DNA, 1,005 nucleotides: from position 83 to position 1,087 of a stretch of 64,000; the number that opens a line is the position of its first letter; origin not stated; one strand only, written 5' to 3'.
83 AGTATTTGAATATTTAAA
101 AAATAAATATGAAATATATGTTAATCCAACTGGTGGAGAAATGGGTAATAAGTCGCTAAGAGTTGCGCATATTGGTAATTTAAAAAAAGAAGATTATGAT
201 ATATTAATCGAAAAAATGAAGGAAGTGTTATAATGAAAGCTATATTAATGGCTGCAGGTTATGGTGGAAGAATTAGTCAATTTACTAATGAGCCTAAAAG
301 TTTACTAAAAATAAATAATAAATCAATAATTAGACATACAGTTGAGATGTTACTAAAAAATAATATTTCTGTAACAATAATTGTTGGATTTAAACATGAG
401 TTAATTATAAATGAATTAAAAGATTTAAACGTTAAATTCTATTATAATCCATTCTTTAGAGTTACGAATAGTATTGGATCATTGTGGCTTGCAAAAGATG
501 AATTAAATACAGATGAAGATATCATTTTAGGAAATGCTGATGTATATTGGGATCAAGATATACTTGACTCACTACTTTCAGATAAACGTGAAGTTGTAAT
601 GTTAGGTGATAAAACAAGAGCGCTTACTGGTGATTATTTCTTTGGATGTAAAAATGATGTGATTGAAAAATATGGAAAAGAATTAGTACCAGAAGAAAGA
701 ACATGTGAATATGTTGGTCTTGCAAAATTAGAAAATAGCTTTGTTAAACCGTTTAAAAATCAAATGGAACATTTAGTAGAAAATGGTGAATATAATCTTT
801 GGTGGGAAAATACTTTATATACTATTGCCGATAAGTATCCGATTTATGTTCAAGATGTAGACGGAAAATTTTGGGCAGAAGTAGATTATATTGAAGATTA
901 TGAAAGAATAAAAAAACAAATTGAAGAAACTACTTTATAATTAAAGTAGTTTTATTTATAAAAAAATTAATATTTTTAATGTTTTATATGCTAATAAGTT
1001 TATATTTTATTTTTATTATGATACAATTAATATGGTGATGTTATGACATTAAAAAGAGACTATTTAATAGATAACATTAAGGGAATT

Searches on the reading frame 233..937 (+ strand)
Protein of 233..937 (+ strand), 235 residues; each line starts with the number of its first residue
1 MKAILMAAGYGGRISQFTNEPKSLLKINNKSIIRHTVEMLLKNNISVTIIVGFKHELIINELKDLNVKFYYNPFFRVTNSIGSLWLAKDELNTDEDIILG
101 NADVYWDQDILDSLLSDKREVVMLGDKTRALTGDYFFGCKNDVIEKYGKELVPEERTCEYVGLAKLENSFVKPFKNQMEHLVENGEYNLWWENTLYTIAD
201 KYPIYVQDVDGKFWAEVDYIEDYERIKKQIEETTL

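Call 39: find_encoding_contigs(protein=window:233-937:+, flank=10000, max_places=2)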
Protein window:233-937:+ (235 aa): 22 contigs read that carry it; 2 places shown.
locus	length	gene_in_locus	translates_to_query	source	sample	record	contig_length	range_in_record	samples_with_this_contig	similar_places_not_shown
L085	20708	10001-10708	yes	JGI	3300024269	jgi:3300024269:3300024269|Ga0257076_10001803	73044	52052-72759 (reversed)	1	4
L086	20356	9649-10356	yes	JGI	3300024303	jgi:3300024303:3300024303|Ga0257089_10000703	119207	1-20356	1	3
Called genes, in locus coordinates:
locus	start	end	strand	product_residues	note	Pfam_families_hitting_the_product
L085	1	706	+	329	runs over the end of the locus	?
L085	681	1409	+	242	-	PF00768:Peptidase_S11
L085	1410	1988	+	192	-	PF07670:Gate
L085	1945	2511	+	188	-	PF07670:Gate (weak)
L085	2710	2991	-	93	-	PF05016:ParE_toxin (weak), PF06769:YoeB_toxin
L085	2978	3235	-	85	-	PF02604:PhdYeFM_antitox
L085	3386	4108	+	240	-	PF01479:S4, PF22421:SYY_C-terminal (faint), PF00849:PseudoU_synth_2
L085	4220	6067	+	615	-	PF08239:SH3_3, PF00404:Dockerin_1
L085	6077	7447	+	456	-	PF13584:BatD (weak), PF12733:Cadherin-like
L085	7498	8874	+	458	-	PF01522:Polysacc_deac_1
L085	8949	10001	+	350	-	PF00266:Aminotran_5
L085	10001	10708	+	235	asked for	PF00483:NTP_transferase (weak), PF12804:NTP_transf_3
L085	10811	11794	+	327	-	PF01757:Acyl_transf_3, PF04235:DUF418 (weak)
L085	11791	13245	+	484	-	PF01943:Polysacc_synt, PF13440:Polysacc_synt_3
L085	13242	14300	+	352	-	-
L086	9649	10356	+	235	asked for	PF00483:NTP_transferase (weak), PF12804:NTP_transf_3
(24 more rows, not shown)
